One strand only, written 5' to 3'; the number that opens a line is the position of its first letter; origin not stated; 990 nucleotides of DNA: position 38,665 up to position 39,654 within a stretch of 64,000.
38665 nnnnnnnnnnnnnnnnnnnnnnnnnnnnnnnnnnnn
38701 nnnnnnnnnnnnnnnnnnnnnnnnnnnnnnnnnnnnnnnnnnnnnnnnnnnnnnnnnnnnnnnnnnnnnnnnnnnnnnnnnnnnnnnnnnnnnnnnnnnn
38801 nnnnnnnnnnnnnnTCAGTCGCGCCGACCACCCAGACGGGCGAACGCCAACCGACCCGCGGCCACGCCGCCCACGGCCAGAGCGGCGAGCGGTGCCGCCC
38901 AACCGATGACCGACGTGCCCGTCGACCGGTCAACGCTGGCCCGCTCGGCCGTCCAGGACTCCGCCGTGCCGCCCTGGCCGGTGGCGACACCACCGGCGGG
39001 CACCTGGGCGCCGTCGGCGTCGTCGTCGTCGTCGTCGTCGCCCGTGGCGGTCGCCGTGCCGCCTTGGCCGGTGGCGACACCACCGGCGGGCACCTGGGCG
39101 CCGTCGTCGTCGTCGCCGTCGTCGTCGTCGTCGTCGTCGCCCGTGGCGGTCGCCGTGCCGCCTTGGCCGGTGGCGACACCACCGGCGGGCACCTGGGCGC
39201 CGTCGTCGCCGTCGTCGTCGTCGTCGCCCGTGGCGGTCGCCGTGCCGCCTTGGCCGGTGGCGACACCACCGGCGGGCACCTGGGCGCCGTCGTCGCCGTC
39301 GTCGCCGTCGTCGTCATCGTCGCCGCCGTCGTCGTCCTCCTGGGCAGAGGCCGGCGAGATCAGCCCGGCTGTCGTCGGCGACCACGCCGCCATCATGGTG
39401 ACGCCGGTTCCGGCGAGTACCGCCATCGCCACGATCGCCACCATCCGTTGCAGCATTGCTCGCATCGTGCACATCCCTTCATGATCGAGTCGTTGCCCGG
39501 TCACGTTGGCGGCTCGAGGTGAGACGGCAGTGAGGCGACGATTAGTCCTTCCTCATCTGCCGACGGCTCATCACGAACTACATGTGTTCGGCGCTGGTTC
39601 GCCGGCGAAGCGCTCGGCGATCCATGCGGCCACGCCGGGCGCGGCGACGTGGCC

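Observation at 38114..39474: Sortase operon with a poly-aspartate tandem-repeat surface protein as the probable dedicated substrate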

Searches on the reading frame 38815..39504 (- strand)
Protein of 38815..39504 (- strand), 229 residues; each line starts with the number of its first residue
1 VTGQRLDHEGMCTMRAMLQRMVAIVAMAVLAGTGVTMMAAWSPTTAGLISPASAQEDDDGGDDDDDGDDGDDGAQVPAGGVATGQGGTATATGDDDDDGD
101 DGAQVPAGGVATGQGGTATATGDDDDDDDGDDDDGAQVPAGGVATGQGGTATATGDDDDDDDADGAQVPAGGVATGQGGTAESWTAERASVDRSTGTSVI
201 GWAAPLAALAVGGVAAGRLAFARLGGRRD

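Call 5: search_protein_families(library=pfam, proteins=[window:38815-39504:-], max_evalue=0.01)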
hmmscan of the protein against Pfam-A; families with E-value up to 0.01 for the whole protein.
window:38815-39504:- (229 aa): 0 families

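Call 6: search_protein_families(library=ncbifam, proteins=[window:38815-39504:-], max_evalue=0.01)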
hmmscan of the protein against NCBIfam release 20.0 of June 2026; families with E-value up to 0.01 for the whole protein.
window:38815-39504:- (229 aa): 1 family
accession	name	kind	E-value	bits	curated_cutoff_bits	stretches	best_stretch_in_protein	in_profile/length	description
NF058571.1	GVDTG_CTERM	domain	1.7e-06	28.2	29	0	76-93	1-18/44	GVDTG sorting domain-containing protein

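Call 10: find_homologous_proteins(query=window:38815-39504:-, max_evalue=0.001)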
Query window:38815-39504:- (229 aa): 19 proteins with E <= 0.001 among 8000 candidates.
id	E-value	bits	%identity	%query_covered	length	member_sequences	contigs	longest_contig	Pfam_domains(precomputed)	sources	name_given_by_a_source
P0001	4.1e-92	326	67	94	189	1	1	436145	-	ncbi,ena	-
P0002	1.7e-88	314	63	94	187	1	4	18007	-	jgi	jgi:hypothetical protein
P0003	2.8e-85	304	64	93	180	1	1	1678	-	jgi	jgi:hypothetical protein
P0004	5.3e-68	247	79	41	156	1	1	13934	-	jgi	jgi:hypothetical protein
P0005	1.2e-65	239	63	62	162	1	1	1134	-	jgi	jgi:hypothetical protein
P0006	3.7e-61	225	74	40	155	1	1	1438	-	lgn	-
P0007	5.6e-49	185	60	51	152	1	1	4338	-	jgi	jgi:hypothetical protein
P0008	4.0e-47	179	41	95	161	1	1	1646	-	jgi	jgi:hypothetical protein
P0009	1.7e-45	173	68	50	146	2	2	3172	-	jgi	jgi:hypothetical protein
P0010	5.9e-42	162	55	52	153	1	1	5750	-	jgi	jgi:hypothetical protein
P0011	5.0e-33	133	48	95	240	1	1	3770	-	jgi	jgi:hypothetical protein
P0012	2.0e-30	124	51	40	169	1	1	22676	-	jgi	jgi:hypothetical protein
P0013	7.0e-26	109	53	39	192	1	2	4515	-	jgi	jgi:hypothetical protein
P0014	1.4e-23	102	48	38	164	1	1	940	-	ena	-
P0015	8.0e-22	96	61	16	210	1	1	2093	-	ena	-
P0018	1.4e-5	43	42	62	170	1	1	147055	-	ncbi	ncbi:hypothetical protein [Nonomuraea sp. NPDC003214]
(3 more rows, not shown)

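Call 14: search_protein_families(library=ncbifam, alignment_id=A1, max_evalue=0.01)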
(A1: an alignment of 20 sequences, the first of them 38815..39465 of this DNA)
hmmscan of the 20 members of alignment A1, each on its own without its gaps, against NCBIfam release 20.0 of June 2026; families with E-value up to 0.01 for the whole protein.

A. member 1, window:38815-39465:- (216 aa): 1 family
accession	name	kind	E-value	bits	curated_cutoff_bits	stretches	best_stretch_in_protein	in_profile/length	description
NF058571.1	GVDTG_CTERM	domain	8.8e-07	29.1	29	0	63-80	1-18/44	GVDTG sorting domain-containing protein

B. families by the number of members that match (of 20 scanned): 1 family
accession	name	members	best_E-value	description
NF058571.1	GVDTG_CTERM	17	3.4e-12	GVDTG sorting domain-containing protein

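Call 15: find_encoding_contigs(protein=P0001, flank=6000, max_places=3)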
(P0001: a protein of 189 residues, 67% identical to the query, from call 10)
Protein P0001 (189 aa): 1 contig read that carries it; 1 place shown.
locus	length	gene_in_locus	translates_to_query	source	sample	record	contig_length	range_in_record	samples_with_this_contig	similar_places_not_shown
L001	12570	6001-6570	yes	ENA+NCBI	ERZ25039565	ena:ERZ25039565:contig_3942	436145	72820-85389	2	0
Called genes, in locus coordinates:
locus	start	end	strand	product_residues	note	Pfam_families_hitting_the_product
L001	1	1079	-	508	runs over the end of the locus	-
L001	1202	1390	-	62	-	-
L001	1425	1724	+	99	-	PF13561:adh_short_C2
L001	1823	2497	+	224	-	PF07638:Sigma70_ECF (faint), PF04542:Sigma70_r2, PF22029:PhyR_sigma2 (weak), PF08281:Sigma70_r4_2, PF04545:Sigma70_r4 (weak)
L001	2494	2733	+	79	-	PF13490:zf-HC2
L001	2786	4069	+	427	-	PF07690:MFS_1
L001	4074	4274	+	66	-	PF13490:zf-HC2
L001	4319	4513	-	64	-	-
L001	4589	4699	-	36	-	-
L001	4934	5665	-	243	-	PF08241:Methyltransf_11, PF08242:Methyltransf_12 (weak), PF13649:Methyltransf_25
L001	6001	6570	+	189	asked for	-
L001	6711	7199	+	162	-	PF04203:Sortase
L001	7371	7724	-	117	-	-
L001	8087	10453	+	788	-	PF00884:Sulfatase, PF16347:SGSH_C (faint)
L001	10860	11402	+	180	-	-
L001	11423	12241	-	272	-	PF04248:NTP_transf_9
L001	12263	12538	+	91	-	PF02661:Fic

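Call 16: find_encoding_contigs(protein=P0018, flank=6000, max_places=3)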
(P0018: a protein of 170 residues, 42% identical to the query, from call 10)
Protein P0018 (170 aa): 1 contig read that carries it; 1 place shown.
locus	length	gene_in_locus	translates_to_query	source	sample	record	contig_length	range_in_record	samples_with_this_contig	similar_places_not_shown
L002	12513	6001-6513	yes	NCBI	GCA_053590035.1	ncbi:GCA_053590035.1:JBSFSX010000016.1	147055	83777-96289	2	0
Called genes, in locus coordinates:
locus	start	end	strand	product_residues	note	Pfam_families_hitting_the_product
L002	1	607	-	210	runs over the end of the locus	PF01865:PhoU_div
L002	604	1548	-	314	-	PF01384:PHO4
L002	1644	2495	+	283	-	PF01842:ACT, PF13740:ACT_6, PF22629:ACT_AHAS_ss (faint), PF00551:Formyl_trans_N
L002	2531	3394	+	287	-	PF00106:adh_short, PF01370:Epimerase (weak), PF08659:KR, PF13561:adh_short_C2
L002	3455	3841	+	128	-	-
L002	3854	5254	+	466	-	PF00672:HAMP, PF00512:HisKA, PF02518:HATPase_c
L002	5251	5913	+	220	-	PF00072:Response_reg, PF00486:Trans_reg_C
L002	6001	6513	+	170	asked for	-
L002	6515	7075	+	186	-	PF04203:Sortase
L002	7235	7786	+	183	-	PF16316:DUF4956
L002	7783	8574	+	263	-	PF09359:VTC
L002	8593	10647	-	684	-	PF02897:Peptidase_S9_N, PF00326:Peptidase_S9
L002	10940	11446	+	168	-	PF01844:HNH, PF14279:HNH_5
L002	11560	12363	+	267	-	PF00583:Acetyltransf_1, PF13508:Acetyltransf_7 (weak), PF08445:FR47 (weak)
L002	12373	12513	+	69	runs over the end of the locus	PF09723:Zn_ribbon_8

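Call 17: find_encoding_contigs(protein=window:38815-39474:-, flank=3000, max_places=3)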
Protein window:38815-39474:- (219 aa): no gene with exactly this product is on record in the collection.

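Call 25: find_encoding_contigs(protein=P0002, flank=6000, max_places=2)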
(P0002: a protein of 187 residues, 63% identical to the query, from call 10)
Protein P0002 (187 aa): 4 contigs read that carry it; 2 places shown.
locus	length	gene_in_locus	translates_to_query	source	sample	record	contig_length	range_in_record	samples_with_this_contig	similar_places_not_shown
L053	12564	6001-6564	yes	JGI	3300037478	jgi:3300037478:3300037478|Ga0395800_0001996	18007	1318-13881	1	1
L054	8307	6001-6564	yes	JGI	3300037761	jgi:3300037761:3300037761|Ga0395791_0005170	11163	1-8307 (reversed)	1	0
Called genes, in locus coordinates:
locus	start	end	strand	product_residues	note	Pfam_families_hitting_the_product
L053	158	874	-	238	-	PF13276:HTH_21, PF00665:rve, PF13683:rve_3 (weak), PF13333:rve_2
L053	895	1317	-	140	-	PF01527:HTH_Tnp_1, PF13542:HTH_Tnp_ISL3 (weak), PF13518:HTH_28 (faint)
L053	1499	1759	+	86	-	PF03733:YccF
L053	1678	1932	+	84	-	-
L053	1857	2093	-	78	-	-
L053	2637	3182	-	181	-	PF11706:zf-CGNR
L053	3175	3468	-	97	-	PF03992:ABM (weak)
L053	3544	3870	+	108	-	PF03992:ABM (weak)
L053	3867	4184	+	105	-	-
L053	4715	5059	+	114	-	-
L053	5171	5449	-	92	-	-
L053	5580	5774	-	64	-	-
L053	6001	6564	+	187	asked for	-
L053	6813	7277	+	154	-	PF04203:Sortase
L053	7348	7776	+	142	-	PF01243:PNPOx_N, PF16242:Pyrid_ox_like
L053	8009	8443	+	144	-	-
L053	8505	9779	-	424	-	PF01636:APH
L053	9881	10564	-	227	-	PF00072:Response_reg, PF00486:Trans_reg_C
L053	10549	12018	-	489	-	PF00672:HAMP, PF00512:HisKA, PF02518:HATPase_c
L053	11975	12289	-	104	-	-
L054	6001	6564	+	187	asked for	-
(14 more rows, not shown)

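Call 26: find_encoding_contigs(protein=P0012, flank=6000, max_places=2)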
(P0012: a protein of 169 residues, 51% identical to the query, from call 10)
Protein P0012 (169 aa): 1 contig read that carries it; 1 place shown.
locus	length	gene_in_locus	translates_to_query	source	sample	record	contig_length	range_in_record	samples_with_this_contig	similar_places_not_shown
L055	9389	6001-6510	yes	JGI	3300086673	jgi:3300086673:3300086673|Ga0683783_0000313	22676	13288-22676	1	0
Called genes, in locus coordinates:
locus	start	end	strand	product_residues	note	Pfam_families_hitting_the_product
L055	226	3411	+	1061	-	PF00672:HAMP, PF02518:HATPase_c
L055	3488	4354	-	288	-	PF00590:TP_methylase, PF23016:RsmI_C (weak)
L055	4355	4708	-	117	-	PF02643:DUF192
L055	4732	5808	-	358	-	PF01926:MMR_HSR1, PF06071:YchF-GTPase_C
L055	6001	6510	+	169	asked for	-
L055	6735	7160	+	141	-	PF04203:Sortase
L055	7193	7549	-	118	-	-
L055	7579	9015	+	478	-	PF00672:HAMP, PF00512:HisKA, PF02518:HATPase_c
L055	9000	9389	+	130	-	?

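Call 27: find_encoding_contigs(protein=P0004, flank=6000, max_places=2)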
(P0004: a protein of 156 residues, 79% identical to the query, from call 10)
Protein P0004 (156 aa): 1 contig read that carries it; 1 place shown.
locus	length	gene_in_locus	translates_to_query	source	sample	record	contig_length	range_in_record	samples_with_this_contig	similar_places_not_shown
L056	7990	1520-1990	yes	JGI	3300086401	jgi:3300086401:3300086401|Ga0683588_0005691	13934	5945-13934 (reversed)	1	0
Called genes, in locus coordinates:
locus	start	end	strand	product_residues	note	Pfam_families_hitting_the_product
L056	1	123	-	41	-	?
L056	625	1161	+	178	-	-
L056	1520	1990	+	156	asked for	-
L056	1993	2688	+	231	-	PF04203:Sortase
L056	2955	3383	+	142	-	PF01243:PNPOx_N, PF16242:Pyrid_ox_like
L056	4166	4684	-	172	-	-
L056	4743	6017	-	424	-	PF01636:APH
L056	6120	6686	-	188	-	PF00072:Response_reg, PF00486:Trans_reg_C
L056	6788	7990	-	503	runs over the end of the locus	PF00672:HAMP, PF00512:HisKA, PF02518:HATPase_c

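Call 29: search_protein_representatives(alignment_id=A1)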
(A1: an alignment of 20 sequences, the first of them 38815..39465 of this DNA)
Query: 20 sequences, 157 profile positions. Proteins with E-value up to 0.001 (for the whole library): 82; up to 1e-10: 29; up to 1e-30: 8. The best 82 are listed.
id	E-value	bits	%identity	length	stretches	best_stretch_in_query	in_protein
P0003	2.4e-72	258.2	-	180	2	2-110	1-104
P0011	1.1e-52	194.2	-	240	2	43-156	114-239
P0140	2.4e-44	167.2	-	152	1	2-156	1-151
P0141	4.3e-39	150.1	-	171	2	2-94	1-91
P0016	1.5e-35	138.6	-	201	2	1-98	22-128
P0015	2.6e-35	137.8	-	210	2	1-93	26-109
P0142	2.8e-35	137.7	-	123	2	87-157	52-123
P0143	3.3e-34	134.2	-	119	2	82-157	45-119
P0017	8.4e-29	116.7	-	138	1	2-154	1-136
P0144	1.2e-27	112.9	-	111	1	2-87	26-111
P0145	1.5e-24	102.8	-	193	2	2-110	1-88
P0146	2.6e-22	95.6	-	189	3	2-108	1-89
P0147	7.3e-21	90.9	-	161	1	2-149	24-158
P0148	2.6e-18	82.6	-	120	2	2-82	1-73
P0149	4.6e-18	81.8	-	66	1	90-154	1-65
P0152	4.2e-16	75.4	-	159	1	7-153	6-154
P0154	2.3e-15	73.0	-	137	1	6-111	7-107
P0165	2.5e-10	56.6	-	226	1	14-111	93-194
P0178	7.5e-07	45.3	-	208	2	18-115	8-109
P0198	1.9e-04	37.5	-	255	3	25-95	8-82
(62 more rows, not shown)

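Call 37: search_protein_families(library=ncbifam, proteins=[L053:10549-12018:-, L002:3854-5254:+, L002:5251-5913:+], max_evalue=1e-10)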
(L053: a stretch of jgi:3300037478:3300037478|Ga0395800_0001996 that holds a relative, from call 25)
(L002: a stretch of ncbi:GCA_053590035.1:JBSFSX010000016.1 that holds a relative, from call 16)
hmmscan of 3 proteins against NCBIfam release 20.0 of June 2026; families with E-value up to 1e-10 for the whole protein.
L053:10549-12018:- (489 aa): 69 families (the best 25 are shown)
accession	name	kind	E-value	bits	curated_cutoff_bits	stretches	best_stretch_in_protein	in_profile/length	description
TIGR01386.1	cztS_silS_copS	subfamily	1.9e-60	205.2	292.55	1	170-476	144-457/457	heavy metal sensor histidine kinase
NF040691.1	MtrAB_MtrB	equivalog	6e-53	180.6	450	1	159-478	159-493/507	MtrAB system histidine kinase MtrB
NF033092.0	HK_WalK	equivalog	2.8e-51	174.8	725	2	264-476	371-593/594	cell wall metabolism sensor histidine kinase WalK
TIGR02966.1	phoR_proteo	equivalog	1.9e-49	168.5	334.2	1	255-474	104-332/333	phosphate regulon sensor histidine kinase PhoR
NF046044.1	PnpS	equivalog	1.2e-48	166.1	400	1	265-476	170-390/390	two-component system histidine kinase PnpS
NF008312.0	PRK11100.1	equivalog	3.5e-47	161.3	356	1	152-477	146-474/477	two-component system sensor histidine kinase CreC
NF012163.2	BaeS_SmeS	equivalog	2e-44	152.3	500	1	191-476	166-457/457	sensor histidine kinase efflux regulator BaeS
NF007837.0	PRK10549.1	equivalog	1.4e-43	149.3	603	1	190-478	165-459/466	envelope stress sensor histidine kinase BaeS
NF007898.0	PRK10604.1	equivalog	1.4e-42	146.4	478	1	217-478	164-424/433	two-component system sensor histidine kinase RstB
NF052314.1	T9SS_HK_PorY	subfamily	1.1e-37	130.1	350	1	151-460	98-404/418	PorY family sensor histidine kinase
NF041735.1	hist_kin_RppB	equivalog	3.9e-37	128.1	400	1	261-476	212-438/438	two-component system sensor histidine kinase RppB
NF007345.0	PRK09835.1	subfamily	6.8e-37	127.1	423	1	198-477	196-480/482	Cu(+)/Ag(+) sensor histidine kinase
NF007007.0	PRK09470.1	equivalog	7.1e-36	124.1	486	1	192-477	171-459/463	envelope stress sensor histidine kinase CpxA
NF012226.0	AdeS_HK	equivalog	1.1e-34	120.2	500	1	185-476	57-352/353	two-component sensor histidine kinase AdeS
NF007004.0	PRK09467.1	equivalog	6.9e-34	117.4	415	1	197-478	164-437/440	two-component system sensor histidine kinase EnvZ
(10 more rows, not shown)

L002:3854-5254:+ (466 aa): 57 families (the best 25 are shown)
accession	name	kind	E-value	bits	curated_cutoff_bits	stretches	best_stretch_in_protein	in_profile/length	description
TIGR01386.1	cztS_silS_copS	subfamily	6.7e-60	203.3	292.55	1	127-461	119-457/457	heavy metal sensor histidine kinase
NF040691.1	MtrAB_MtrB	equivalog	3.5e-55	188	450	1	132-463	145-493/507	MtrAB system histidine kinase MtrB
TIGR02966.1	phoR_proteo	equivalog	1.7e-43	148.9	334.2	1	242-459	106-332/333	phosphate regulon sensor histidine kinase PhoR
NF012163.2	BaeS_SmeS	equivalog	2e-43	149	500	1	177-461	168-457/457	sensor histidine kinase efflux regulator BaeS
NF008312.0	PRK11100.1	equivalog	5.5e-43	147.5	356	1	181-462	190-474/477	two-component system sensor histidine kinase CreC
NF046044.1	PnpS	equivalog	1.3e-42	146.2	400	1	248-461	168-390/390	two-component system histidine kinase PnpS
NF033092.0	HK_WalK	equivalog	2.4e-42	145.3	725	1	250-462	372-594/594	cell wall metabolism sensor histidine kinase WalK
NF007898.0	PRK10604.1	equivalog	5.9e-42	144.3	478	1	204-463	167-424/433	two-component system sensor histidine kinase RstB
NF007837.0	PRK10549.1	equivalog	2.6e-41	141.8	603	1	183-464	174-460/466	envelope stress sensor histidine kinase BaeS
NF007007.0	PRK09470.1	equivalog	1.6e-37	129.5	486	1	191-463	186-460/463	envelope stress sensor histidine kinase CpxA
NF007345.0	PRK09835.1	subfamily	1.4e-34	119.5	423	1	198-462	210-480/482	Cu(+)/Ag(+) sensor histidine kinase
NF007664.1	PRK10337.1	equivalog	9.7e-33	113.5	475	1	161-454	142-436/442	quorum sensing histidine kinase QseC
NF052314.1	T9SS_HK_PorY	subfamily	1.5e-32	113.2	350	1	231-443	192-402/418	PorY family sensor histidine kinase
NF007004.0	PRK09467.1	equivalog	8.7e-32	110.5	415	1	176-462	161-436/440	two-component system sensor histidine kinase EnvZ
NF041735.1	hist_kin_RppB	equivalog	9e-32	110.4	400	1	245-461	211-438/438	two-component system sensor histidine kinase RppB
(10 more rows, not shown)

L002:5251-5913:+ (220 aa): 56 families (the best 25 are shown)
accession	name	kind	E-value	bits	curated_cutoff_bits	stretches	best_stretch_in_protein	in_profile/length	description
TIGR01387.1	cztR_silR_copR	subfamily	1.8e-64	217.4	279.2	1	4-217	1-218/218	heavy metal response regulator transcription factor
NF007928.2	PRK10643.1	equivalog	4.8e-56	189.8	330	1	3-217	2-216/216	two-component system response regulator PmrA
NF045914.1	RespRegNblR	equivalog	3.3e-55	187.1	300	1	3-219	8-227/228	response regulator transcription factor NblR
NF041734.1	resp_reg_RppA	equivalog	3.1e-54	183.7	250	1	3-218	2-228/229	two-component system response regulator RppA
NF007346.1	PRK09836.1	equivalog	1.1e-53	182.4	420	1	3-218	2-222/227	copper/silver response regulator transcription factor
NF040689.1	MtrAB_MtrA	equivalog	5.2e-53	179.6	300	1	4-216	1-217/219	MtrAB system response regulator MtrA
NF041733.1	resp_reg_CseB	equivalog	1.1e-52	178.7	350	1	3-218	2-227/228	two-component system response regulator CseB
TIGR02154.1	PhoB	equivalog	2.1e-52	177.7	296.2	1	2-217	3-225/226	phosphate regulon transcriptional regulator PhoB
NF008567.0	PRK11517.1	equivalog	7.3e-51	172.7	353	1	3-219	2-220/223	response regulator transcription factor HprR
NF008296.0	PRK11083.1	equivalog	8.7e-47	159.4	273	1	2-218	4-226/228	two-component system response regulator CreB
NF045944.1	ResRegRpaBCyano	equivalog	5.1e-46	156.9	330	1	5-217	1-227/229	response regulator transcription factor RpaB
NF045991.1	RespRegCtrARhodob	equivalog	8.4e-46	156.5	350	1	3-218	2-222/224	response regulator transcription factor CtrA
NF040534.1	resp_reg_YycF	equivalog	3.5e-45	154.1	340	1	3-218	2-228/231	response regulator YycF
NF012023.0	PRK15479.1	equivalog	2.8e-44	151.3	337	1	3-218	2-218/224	transcriptional regulator TctD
NF007005.1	PRK09468.1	equivalog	5.1e-43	147.2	331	1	2-215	4-229/237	osmolarity response regulator transcription factor OmpR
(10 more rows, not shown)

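Call 45: find_encoding_contigs(protein=P0198, flank=5000, max_places=2)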
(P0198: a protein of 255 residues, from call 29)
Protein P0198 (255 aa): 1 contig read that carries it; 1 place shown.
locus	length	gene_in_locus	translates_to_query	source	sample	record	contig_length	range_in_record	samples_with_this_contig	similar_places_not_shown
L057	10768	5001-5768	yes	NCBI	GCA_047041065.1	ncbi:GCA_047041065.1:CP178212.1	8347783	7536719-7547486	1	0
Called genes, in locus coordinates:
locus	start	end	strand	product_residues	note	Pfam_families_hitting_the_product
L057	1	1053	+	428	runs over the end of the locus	PF00083:Sugar_tr, PF07690:MFS_1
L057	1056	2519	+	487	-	-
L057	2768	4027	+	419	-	PF00999:Na_H_Exchanger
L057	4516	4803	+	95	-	PF11239:DUF3040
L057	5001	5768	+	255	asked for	-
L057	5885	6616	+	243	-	PF04203:Sortase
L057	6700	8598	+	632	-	PF13589:HATPase_c_3, PF00183:HSP90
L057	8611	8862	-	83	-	PF02416:TatA_B_E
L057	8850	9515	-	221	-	-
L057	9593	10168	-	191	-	PF02342:TerD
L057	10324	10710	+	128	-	PF03965:Penicillinase_R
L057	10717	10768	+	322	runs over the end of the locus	PF01435:Peptidase_M48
